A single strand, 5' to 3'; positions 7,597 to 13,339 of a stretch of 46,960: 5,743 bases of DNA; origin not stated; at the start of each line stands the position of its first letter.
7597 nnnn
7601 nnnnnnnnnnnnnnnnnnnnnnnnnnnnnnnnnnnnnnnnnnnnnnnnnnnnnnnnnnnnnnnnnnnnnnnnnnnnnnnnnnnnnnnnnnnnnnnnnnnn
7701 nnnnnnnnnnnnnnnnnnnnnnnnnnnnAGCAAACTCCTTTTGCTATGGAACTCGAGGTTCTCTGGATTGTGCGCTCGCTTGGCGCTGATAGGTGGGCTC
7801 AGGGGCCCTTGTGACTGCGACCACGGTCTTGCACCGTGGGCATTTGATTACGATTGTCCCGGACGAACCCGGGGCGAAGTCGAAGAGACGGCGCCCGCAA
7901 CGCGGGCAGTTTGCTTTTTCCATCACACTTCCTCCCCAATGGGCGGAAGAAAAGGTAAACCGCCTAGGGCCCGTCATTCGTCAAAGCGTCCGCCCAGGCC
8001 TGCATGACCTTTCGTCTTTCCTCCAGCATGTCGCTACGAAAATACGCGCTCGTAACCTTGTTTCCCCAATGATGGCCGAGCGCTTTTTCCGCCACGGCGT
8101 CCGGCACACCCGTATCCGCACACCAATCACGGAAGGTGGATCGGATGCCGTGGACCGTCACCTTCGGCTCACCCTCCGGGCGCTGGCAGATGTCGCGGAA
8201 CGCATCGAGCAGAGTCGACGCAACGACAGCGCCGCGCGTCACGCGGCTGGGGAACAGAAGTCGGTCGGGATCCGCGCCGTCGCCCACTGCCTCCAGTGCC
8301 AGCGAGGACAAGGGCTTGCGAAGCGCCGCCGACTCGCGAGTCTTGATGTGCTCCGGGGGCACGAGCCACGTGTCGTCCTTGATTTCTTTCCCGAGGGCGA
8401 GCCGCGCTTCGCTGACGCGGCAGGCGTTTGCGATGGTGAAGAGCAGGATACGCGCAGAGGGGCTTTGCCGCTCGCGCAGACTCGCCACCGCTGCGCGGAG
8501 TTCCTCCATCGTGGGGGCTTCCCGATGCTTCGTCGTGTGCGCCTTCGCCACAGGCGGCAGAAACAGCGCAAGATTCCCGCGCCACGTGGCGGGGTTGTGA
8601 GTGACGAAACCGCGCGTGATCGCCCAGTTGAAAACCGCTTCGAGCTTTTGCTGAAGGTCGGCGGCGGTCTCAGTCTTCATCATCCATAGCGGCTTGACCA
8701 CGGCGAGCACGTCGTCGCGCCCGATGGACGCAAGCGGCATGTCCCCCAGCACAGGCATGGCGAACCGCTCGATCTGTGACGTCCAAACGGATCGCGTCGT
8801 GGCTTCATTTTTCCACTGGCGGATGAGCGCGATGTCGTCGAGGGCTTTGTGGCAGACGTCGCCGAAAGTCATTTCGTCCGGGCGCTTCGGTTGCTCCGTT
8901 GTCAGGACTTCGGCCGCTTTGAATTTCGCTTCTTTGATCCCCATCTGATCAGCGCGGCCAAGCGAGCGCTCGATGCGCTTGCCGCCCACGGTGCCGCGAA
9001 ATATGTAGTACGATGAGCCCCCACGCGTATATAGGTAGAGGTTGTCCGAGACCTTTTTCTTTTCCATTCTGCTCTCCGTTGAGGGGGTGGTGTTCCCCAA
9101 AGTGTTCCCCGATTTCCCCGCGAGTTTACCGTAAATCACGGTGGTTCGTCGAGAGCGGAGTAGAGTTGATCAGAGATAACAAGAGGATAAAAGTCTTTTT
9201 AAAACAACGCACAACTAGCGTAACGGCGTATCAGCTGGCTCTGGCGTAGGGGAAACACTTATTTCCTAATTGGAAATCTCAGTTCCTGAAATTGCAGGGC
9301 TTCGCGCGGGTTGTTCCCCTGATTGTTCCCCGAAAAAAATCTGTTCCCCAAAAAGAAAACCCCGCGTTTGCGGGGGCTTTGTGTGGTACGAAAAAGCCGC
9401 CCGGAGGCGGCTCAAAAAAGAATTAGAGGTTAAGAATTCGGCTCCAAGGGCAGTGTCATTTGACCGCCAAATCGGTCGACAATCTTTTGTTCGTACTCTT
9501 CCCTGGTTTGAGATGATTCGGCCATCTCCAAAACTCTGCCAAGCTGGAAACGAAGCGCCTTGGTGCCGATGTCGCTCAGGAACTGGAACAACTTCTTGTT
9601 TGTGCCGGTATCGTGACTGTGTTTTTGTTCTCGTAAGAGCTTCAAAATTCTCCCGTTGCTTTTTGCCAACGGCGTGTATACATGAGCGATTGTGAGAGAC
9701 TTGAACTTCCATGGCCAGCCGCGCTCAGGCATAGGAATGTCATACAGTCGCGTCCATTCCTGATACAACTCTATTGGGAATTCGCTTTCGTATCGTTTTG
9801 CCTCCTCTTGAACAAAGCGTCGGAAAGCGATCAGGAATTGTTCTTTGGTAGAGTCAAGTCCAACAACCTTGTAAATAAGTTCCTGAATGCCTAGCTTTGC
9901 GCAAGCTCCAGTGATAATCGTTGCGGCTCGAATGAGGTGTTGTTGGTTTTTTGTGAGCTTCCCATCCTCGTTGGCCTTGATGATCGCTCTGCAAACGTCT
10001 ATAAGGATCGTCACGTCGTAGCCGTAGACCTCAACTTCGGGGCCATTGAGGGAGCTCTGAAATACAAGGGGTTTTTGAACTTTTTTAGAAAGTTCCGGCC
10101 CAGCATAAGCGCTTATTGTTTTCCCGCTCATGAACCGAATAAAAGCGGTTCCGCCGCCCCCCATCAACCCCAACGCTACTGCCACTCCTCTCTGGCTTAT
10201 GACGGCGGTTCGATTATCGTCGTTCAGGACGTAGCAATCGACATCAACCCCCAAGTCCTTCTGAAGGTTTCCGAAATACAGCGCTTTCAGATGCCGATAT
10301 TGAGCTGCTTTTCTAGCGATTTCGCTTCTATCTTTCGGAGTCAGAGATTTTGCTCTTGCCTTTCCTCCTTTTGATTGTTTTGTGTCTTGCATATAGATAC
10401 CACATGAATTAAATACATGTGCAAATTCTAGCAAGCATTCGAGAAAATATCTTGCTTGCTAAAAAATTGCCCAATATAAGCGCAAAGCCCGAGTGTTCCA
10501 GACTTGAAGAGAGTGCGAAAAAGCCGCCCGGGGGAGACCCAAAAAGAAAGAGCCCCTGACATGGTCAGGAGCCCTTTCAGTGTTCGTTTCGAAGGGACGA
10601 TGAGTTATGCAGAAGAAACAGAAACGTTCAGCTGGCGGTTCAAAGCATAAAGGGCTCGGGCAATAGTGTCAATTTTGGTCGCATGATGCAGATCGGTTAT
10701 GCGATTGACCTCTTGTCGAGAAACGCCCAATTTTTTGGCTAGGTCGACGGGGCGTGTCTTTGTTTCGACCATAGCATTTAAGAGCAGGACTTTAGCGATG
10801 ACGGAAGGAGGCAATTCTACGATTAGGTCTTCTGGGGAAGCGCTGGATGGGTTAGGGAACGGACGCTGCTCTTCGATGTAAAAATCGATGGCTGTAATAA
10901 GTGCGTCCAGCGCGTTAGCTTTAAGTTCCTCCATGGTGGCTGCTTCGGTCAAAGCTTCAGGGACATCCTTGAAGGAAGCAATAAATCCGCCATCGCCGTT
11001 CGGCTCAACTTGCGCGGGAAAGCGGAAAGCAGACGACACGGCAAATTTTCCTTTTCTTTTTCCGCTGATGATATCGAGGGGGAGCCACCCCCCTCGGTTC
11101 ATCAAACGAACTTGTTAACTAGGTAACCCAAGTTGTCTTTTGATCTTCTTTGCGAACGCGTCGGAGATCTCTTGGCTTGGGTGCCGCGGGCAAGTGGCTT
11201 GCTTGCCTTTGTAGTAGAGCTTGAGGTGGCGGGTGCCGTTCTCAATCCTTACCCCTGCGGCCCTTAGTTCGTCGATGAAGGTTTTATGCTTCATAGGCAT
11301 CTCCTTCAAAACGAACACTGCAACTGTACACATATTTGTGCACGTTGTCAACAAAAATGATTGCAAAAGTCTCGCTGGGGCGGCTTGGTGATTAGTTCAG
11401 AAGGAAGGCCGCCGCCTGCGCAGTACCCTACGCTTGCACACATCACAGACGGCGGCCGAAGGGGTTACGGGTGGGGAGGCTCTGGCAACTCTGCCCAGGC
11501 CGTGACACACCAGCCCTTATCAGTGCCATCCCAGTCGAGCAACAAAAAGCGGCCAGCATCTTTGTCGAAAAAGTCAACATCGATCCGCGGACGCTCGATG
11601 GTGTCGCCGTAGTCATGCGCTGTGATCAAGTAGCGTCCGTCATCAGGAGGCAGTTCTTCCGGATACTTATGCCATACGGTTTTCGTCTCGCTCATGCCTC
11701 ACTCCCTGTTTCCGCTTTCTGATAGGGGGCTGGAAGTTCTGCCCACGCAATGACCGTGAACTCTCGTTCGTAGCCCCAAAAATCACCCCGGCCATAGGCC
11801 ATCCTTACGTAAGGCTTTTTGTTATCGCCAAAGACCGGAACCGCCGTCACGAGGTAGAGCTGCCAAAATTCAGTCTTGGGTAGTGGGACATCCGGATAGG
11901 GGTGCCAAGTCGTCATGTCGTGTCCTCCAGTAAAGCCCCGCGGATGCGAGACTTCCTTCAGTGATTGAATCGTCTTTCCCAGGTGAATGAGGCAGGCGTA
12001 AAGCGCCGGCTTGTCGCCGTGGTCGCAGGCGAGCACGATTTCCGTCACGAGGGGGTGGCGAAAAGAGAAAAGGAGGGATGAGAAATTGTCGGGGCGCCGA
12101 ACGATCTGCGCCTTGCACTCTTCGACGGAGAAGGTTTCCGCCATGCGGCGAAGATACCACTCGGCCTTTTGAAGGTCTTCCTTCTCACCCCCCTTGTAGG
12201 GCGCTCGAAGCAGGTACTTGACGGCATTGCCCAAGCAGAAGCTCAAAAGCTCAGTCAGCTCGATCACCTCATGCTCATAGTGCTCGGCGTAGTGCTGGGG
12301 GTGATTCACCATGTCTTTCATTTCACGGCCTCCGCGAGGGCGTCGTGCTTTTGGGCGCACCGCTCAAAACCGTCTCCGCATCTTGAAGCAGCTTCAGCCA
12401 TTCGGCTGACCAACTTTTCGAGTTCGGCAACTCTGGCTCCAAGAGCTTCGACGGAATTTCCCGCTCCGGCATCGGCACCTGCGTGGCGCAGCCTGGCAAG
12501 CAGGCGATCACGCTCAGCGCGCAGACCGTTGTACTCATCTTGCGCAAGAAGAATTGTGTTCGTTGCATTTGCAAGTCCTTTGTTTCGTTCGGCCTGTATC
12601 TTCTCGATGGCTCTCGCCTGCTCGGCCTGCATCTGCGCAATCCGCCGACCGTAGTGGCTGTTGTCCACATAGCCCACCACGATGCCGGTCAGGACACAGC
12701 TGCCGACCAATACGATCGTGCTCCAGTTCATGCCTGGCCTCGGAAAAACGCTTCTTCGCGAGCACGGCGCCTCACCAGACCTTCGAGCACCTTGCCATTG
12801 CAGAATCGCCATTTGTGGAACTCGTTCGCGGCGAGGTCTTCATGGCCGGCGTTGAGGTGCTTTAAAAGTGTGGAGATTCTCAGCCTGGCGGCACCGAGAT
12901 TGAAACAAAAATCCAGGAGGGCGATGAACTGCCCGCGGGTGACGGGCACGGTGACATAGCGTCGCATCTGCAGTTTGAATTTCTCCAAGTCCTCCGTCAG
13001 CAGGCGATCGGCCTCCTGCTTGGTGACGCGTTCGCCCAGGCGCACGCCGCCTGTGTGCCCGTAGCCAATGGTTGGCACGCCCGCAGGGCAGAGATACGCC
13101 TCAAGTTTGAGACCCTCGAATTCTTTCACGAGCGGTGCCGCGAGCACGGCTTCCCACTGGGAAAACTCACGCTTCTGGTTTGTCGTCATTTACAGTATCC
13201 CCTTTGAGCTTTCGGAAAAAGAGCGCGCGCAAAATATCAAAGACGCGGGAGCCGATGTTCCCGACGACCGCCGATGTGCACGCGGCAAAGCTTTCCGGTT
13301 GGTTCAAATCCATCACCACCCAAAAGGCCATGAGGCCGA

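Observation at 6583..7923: Mu com/mom-style translational gate in front of an uncharacterised three-gene cassette next to the integrase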

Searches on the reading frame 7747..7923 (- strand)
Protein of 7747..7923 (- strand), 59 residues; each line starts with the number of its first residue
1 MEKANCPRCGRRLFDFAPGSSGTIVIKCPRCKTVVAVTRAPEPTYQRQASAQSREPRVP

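Call 4: search_protein_families(library=pfam, proteins=[window:7747-7923:-], max_evalue=0.1)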
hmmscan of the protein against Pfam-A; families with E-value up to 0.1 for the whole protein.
window:7747-7923:- (59 aa): 24 families
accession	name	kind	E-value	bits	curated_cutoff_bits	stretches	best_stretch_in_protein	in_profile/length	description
PF13248.11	Zn_ribbon_3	-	0.00044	20.1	27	0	26-36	3-13/26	zinc-ribbon domain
PF10122.14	Zn_ribbon_Com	-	0.00067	19.5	22.9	1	24-52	23-51/52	Mu-like prophage protein Com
PF19134.6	DUF5817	-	0.00084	19.7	31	0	2-12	20-30/57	Domain of unknown function (DUF5817)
PF24460.1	DUF7575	-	0.001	18.8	28.5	1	3-13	3-13/28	Domain of unknown function (DUF7575)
PF18439.7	zf_UBZ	-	0.0021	18.1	25.6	0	27-42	4-19/32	Ubiquitin-Binding Zinc Finger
PF12773.13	DZR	-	0.0027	18.3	27.3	1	4-37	13-36/45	Double zinc ribbon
PF09538.15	FYDLN_acid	-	0.0093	17.1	23.9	1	3-53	9-51/105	Protein of unknown function (FYDLN_acid)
PF13717.11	Zn_ribbon_4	-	0.011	16.1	30.3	0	26-34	3-11/36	zinc-ribbon domain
PF24042.1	DUF7351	-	0.011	15.9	31.2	1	4-48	2-44/177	Domain of unknown function (DUF7351)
PF22289.1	DmmA-like_C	-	0.014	15.8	27.4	0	4-14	19-29/44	Dimethylamine monooxygenase subunit DmmA-like, C-terminal domain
PF08271.17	Zn_Ribbon_TF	-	0.017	15.1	29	0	6-16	3-15/43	TFIIB zinc-binding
PF17848.7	Zn_ribbon_ACC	-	0.02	15.5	24.5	0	26-35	2-11/26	Acetyl-CoA carboxylase zinc finger domain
PF23451.1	Zn_ribbon_PaaD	-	0.02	15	27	0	2-10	13-21/53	PaaD zinc beta ribbon domain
PF24441.1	DUF7560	-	0.021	15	27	0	23-38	3-18/44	Family of unknown function (DUF7560)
PF09723.15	Zn_ribbon_8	-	0.027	14.9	34.4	1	6-33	8-34/41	Zinc ribbon domain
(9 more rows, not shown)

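Call 5: search_protein_families(library=phrogs, proteins=[window:7747-7923:-], max_evalue=0.1)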
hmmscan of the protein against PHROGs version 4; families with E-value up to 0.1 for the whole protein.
window:7747-7923:- (59 aa): 9 families
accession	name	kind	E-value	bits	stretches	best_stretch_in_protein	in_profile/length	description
phrog_6417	-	other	2e-11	44.7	1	1-55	5-56/68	translational regulator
phrog_13819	-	DNA, RNA and nucleotide metabolism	0.00048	21.1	1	1-42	1-40/62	gpCom control of modification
phrog_2816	-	other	0.0091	17.2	0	27-39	2-14/43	protease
phrog_5602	-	unknown function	0.012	16.3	1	3-35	18-52/60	-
phrog_2834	-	unknown function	0.013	16.4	0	17-43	41-68/78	-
phrog_37444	-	unknown function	0.027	15.5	0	5-16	2-13/43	-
phrog_16186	-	unknown function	0.034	15.1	0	5-28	8-29/50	-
phrog_4875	-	unknown function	0.043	15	0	3-35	12-40/77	-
phrog_18649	-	unknown function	0.071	14.1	0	22-42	7-27/68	-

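Call 27: search_protein_families(library=ncbifam, proteins=[window:7747-7923:-], max_evalue=0.1)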
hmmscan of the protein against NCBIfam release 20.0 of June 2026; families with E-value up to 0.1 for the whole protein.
window:7747-7923:- (59 aa): 10 families
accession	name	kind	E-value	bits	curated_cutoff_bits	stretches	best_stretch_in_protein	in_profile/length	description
NF047912.1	ECs_2282_CxxC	subfamily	0.00083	19.2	37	1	4-35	3-37/60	ECs_2282 family putative zinc-binding protein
TIGR02605.1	CxxC_CxxC_SSSS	subfamily_domain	0.0025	17.9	31.3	1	6-34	8-37/52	FmdB family zinc ribbon protein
NF033497.1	rubre_like_arch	subfamily_domain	0.0045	16.7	32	0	4-13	17-26/34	rubrerythrin-like domain-containing protein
NF001669.0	PRK00432.1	equivalog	0.0054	16.7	54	0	2-11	25-34/58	30S ribosomal protein S27ae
NF001638.0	PRK00418.1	equivalog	0.0073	16.1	83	0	21-37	3-19/65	DNA gyrase inhibitor YacG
TIGR02098.1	MJ0042_CXXC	domain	0.026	14.2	20.9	1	25-38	2-15/38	MJ0042-type zinc finger domain-containing protein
NF009623.0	PRK13130.1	equivalog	0.033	14.3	68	0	3-18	17-32/56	RNA-protein complex protein Nop10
NF001606.0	PRK00398.1-3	equivalog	0.045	13.6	72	0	27-37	4-14/44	DNA-directed RNA polymerase subunit P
NF011482.0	PRK14892.1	equivalog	0.05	13.5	109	1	5-37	23-54/101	putative transcription elongation factor Elf1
NF041591.1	CxxC_VVA0879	subfamily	0.065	13.2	37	0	24-42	20-38/101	VVA0879 family protein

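Call 76: search_protein_families(library=padloc, proteins=[window:7747-7923:-], max_evalue=0.01)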
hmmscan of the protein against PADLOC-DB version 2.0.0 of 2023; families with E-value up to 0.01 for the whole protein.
window:7747-7923:- (59 aa): 0 families

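Call 83: search_protein_families(library=pfam, alignment_id=A7, max_evalue=0.01)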
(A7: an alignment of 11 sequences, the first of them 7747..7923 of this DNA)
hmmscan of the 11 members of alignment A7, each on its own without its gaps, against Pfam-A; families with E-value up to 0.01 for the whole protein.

A. member 1, window:7747-7923:- (59 aa): 7 families
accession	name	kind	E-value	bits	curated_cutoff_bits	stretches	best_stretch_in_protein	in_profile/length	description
PF13248.11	Zn_ribbon_3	-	0.00044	20.1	27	0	26-36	3-13/26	zinc-ribbon domain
PF10122.14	Zn_ribbon_Com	-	0.00067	19.5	22.9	1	24-52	23-51/52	Mu-like prophage protein Com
PF19134.6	DUF5817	-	0.00084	19.7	31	0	2-12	20-30/57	Domain of unknown function (DUF5817)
PF24460.1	DUF7575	-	0.001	18.8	28.5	0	3-13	3-13/28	Domain of unknown function (DUF7575)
PF18439.7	zf_UBZ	-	0.0021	18.1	25.6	0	27-42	4-19/32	Ubiquitin-Binding Zinc Finger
PF12773.13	DZR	-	0.0027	18.3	27.3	1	4-37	13-36/45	Double zinc ribbon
PF09538.15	FYDLN_acid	-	0.0093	17.1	23.9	0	3-53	9-51/105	Protein of unknown function (FYDLN_acid)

B. families by the number of members that match (of 11 scanned): 27 families (the first 25 are shown)
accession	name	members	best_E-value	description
PF13248.11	Zn_ribbon_3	6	3.1e-05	zinc-ribbon domain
PF24460.1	DUF7575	5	3e-05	Domain of unknown function (DUF7575)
PF13717.11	Zn_ribbon_4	5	4e-05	zinc-ribbon domain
PF09538.15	FYDLN_acid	3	2.4e-05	Protein of unknown function (FYDLN_acid)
PF18439.7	zf_UBZ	3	0.0015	Ubiquitin-Binding Zinc Finger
PF23454.1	Zn_ribbon_Brz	2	2.2e-07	Transcriptional regulator Brz zinc beta ribbon domain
PF03811.18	Zn_ribbon_InsA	2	0.00038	InsA N-terminal domain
PF10122.14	Zn_ribbon_Com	2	0.00067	Mu-like prophage protein Com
PF12773.13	DZR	2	0.0015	Double zinc ribbon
PF24868.1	YABBY_N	2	0.0021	YABBY, N-terminal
PF05207.18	Zn_ribbon_CSL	2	0.0038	CSL zinc finger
PF17848.7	Zn_ribbon_ACC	2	0.0039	Acetyl-CoA carboxylase zinc finger domain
PF23547.1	Zn_ribbon_FGT1_1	1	0.00048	FORGETTER1 first zinc ribbon domain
PF19134.6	DUF5817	1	0.00084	Domain of unknown function (DUF5817)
PF25206.1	DUF7836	1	0.0014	Domain of unknown function (DUF7836)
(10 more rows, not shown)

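Call 84: search_solved_structures(query=A7, max_evalue=1)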
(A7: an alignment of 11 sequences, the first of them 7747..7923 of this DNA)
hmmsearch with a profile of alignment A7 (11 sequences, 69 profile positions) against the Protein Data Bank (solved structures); distinct sequences matched with E-value up to 1: 9.
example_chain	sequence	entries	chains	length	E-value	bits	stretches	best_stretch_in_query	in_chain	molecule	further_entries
2e2z_A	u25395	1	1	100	0.0056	19.9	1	3-39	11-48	Tim15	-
8hku_L44E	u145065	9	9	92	0.065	16.5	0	27-53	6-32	50S ribosomal protein L44e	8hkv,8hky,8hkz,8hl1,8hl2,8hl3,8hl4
9fhl_W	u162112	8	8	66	0.15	15.4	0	4-12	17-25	Small ribosomal subunit protein eS27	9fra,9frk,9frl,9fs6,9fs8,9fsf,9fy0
4tma_I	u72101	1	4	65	0.2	15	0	2-14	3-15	DNA gyrase inhibitor YacG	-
1lv3_A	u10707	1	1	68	0.23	14.8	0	2-14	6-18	HYPOTHETICAL PROTEIN YacG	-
9e6q_Ah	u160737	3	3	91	0.25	14.6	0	28-53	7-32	eL42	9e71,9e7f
8hkx_S27E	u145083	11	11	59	0.51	13.7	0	19-40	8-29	30S ribosomal protein S27e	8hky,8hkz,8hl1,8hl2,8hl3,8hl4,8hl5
4qiw_P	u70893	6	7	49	0.59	13.5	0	5-15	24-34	DNA-directed RNA polymerase subunit P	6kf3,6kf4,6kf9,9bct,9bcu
9e71_BY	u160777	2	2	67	0.66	13.3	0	4-14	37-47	Small ribosomal subunit protein eS27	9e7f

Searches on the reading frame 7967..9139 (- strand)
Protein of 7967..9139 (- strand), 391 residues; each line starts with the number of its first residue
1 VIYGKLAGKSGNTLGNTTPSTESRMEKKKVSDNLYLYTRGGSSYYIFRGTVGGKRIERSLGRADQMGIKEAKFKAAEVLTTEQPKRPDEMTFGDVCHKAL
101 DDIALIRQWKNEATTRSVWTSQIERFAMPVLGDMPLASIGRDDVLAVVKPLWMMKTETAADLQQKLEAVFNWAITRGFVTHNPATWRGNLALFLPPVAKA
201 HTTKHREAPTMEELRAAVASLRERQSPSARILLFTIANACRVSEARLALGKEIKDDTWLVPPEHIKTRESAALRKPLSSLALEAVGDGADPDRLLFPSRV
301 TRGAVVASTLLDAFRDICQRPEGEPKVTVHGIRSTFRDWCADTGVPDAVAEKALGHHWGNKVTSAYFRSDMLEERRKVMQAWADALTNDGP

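Call 4: search_protein_families(library=pfam, proteins=[window:7967-9139:-], max_evalue=0.1)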
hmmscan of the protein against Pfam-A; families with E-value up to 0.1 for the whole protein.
window:7967-9139:- (391 aa): 3 families
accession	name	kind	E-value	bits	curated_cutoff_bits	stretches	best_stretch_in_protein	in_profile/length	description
PF22022.2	Phage_int_M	-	1.6e-17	64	27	1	108-188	15-95/96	Phage integrase central domain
PF00589.27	Phage_integrase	-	1.1e-10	42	27.1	1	223-371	17-170/172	Phage integrase family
PF13356.12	Arm-DNA-bind_3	-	0.00016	22.2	27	1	27-79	16-67/83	Arm DNA-binding domain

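Call 5: search_protein_families(library=phrogs, proteins=[window:7967-9139:-], max_evalue=0.1)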
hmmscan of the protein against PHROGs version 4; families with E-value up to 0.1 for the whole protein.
window:7967-9139:- (391 aa): 10 families
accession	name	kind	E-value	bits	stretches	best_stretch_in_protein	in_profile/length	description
phrog_1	-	integration and excision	6.9e-45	155.4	1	27-387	104-452/611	integrase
phrog_216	-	integration and excision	1.2e-14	55.1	1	159-387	15-245/301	integrase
phrog_24775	-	unknown function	2.6e-07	31.7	1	324-387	25-87/101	-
phrog_17497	-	unknown function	5.7e-05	24.2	1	320-385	49-115/133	-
phrog_37801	-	unknown function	0.0001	23.3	1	342-388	24-70/73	-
phrog_14880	-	unknown function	0.00013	22.8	1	348-386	14-52/57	-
phrog_7244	-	integration and excision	0.0015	18.8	1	26-185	2-165/263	integrase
phrog_9176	-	unknown function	0.025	15.9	1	43-126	9-93/139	-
phrog_10426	-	integration and excision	0.079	13.8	0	37-121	4-88/193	integrase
phrog_23783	-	integration and excision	0.093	13.7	0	69-184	39-149/162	integrase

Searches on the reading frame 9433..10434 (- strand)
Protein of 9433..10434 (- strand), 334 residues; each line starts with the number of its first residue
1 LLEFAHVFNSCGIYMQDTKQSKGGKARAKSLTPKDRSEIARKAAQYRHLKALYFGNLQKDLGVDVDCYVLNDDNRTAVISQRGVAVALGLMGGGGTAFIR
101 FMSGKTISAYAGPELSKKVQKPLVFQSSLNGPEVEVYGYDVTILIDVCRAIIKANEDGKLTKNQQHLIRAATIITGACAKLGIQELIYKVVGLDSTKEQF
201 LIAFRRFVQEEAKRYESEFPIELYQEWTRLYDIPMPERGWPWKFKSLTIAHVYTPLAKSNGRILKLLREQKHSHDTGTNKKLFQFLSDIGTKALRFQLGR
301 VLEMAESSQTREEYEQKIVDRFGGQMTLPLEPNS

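Call 26: search_protein_families(library=pfam, proteins=[window:9433-10434:-], max_evalue=0.01)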
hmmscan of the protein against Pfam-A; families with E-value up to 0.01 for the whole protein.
window:9433-10434:- (334 aa): 1 family
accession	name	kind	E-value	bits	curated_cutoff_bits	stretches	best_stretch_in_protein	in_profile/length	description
PF10546.14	P63C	-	4.8e-06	27.5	26.1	1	206-293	4-92/93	P63C domain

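Call 76: search_protein_families(library=padloc, proteins=[window:9433-10434:-], max_evalue=0.01)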
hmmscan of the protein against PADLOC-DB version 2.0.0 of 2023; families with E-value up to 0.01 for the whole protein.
window:9433-10434:- (334 aa): 0 families

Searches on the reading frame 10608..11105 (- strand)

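Call 26: search_protein_families(library=pfam, proteins=[window:10608-11105:-], max_evalue=0.01)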
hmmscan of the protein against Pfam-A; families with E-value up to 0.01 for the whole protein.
window:10608-11105:- (166 aa): 3 families
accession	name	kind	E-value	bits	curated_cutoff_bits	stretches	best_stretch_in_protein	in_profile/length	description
PF15919.11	HicB_lk_antitox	-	0.00053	20.6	27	1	29-89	1-61/123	HicB_like antitoxin of bacterial toxin-antitoxin system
PF15970.11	HicB-like_2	-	0.0031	18.1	30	1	39-102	13-76/81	HicB_like antitoxin of bacterial toxin-antitoxin system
PF25213.1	HVO_A0261_N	-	0.0067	16.7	35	0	104-138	12-46/86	HVO_A0261 N-terminal domain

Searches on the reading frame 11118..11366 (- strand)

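Call 26: search_protein_families(library=pfam, proteins=[window:11118-11366:-], max_evalue=0.01)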
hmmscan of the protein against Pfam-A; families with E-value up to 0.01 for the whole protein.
window:11118-11366:- (83 aa): 1 family
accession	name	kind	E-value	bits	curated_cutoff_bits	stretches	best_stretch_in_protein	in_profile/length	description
PF07927.17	HicA_toxin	-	2.5e-05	24.7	27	1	30-81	4-58/58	HicA toxin of bacterial toxin-antitoxin,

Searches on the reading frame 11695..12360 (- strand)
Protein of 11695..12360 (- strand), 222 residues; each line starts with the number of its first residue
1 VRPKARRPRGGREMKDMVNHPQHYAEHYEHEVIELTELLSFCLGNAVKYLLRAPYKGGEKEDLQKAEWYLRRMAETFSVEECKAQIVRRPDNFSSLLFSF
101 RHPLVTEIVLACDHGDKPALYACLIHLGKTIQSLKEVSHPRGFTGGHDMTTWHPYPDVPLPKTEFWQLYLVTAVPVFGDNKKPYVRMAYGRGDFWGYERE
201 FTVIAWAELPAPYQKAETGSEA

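Call 26: search_protein_families(library=pfam, proteins=[window:11695-12360:-], max_evalue=0.01)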
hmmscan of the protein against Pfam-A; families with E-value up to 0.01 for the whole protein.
window:11695-12360:- (222 aa): 1 family
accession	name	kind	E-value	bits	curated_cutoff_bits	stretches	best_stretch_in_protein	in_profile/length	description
PF11753.13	DUF3310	-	5.9e-16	58.7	24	1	18-70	1-59/60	Protein of unknwon function (DUF3310)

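Call 76: search_protein_families(library=padloc, proteins=[window:11695-12360:-], max_evalue=0.01)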
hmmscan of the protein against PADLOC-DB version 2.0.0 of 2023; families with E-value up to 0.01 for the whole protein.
window:11695-12360:- (222 aa): 0 families

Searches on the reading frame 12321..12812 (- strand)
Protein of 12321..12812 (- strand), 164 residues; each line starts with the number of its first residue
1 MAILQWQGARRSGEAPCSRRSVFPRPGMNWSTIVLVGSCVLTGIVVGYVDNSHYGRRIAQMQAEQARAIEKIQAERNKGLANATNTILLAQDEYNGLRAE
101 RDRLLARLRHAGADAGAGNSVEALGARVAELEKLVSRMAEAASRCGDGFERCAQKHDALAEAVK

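Call 26: search_protein_families(library=pfam, proteins=[window:12321-12812:-], max_evalue=0.01)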
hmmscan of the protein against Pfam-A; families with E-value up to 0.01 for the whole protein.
window:12321-12812:- (164 aa): 1 family
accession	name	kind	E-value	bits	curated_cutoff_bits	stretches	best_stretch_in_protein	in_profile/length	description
PF25764.1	KIF21A_4th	-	0.0024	18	33.1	0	73-141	48-119/183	KIF21A-like domain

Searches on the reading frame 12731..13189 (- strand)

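Call 26: search_protein_families(library=pfam, proteins=[window:12731-13189:-], max_evalue=0.01)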
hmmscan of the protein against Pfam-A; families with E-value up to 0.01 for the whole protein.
window:12731-13189:- (153 aa): 1 family
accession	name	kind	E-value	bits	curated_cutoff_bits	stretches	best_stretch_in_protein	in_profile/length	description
PF00959.24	Phage_lysozyme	-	2.4e-43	147.9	22.3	1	22-145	1-125/125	Phage lysozyme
